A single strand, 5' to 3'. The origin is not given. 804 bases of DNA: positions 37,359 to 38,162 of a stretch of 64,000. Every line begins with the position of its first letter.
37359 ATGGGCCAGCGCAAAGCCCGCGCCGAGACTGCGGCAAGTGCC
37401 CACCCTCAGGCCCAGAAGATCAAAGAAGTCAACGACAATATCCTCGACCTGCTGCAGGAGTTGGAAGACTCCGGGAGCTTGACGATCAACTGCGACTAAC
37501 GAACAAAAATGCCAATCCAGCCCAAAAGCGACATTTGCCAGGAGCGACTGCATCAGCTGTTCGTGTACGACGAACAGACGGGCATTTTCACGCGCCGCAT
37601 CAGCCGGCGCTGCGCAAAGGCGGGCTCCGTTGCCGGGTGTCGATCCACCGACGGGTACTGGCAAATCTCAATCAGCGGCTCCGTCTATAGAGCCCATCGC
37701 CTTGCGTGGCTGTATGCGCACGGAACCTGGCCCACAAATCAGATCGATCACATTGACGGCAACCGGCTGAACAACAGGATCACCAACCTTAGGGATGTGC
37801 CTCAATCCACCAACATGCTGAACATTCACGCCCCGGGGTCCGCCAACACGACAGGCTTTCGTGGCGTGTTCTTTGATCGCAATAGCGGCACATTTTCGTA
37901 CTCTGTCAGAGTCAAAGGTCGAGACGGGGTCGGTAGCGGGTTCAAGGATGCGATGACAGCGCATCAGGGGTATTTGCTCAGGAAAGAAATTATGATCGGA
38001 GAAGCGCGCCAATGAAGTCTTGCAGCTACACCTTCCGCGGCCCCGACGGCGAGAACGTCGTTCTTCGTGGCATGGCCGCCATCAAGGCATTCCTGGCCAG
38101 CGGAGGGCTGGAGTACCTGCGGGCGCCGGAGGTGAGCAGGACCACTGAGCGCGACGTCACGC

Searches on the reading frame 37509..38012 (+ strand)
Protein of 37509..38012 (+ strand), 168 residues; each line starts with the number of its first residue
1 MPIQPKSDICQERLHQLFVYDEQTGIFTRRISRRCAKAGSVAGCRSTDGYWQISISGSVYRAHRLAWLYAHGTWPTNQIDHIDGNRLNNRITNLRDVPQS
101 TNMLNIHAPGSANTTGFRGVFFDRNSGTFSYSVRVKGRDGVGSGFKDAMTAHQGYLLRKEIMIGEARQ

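Call 11: search_protein_families(library=phrogs, proteins=[window:37509-38012:+], max_evalue=0.001)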
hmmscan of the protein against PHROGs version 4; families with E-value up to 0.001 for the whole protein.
window:37509-38012:+ (168 aa): 13 families
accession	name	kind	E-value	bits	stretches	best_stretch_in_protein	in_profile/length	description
phrog_99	-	DNA, RNA and nucleotide metabolism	4.8e-52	178.9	1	5-155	105-252/383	HNH endonuclease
phrog_4578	-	DNA, RNA and nucleotide metabolism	3e-17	63.8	1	61-145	13-97/130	HNH endonuclease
phrog_59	-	DNA, RNA and nucleotide metabolism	5.9e-15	56.5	1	46-114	172-243/423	HNH endonuclease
phrog_3593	-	DNA, RNA and nucleotide metabolism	7.2e-14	52.9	1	46-151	79-185/210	HNH endonuclease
phrog_826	-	DNA, RNA and nucleotide metabolism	7.4e-11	43.1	1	43-107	90-159/281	HNH endonuclease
phrog_959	-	DNA, RNA and nucleotide metabolism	5.9e-08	33.6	1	43-104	37-104/138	HNH endonuclease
phrog_374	-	DNA, RNA and nucleotide metabolism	9.2e-08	32.3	1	66-165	314-409/617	HNH endonuclease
phrog_1891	-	DNA, RNA and nucleotide metabolism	7.8e-07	29.8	1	46-103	148-209/255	HNH endonuclease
phrog_1492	-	DNA, RNA and nucleotide metabolism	1.1e-06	29.1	1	43-104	91-157/414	HNH endonuclease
phrog_1872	-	DNA, RNA and nucleotide metabolism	6.4e-06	27.2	1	43-82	41-85/166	endonuclease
phrog_10822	-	DNA, RNA and nucleotide metabolism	0.00017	22.4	1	76-95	118-137/245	HNH endonuclease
phrog_15471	-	DNA, RNA and nucleotide metabolism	0.00035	21.5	1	58-102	30-76/183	HNH endonuclease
phrog_36769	-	unknown function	0.00065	20.1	1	63-138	245-321/367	-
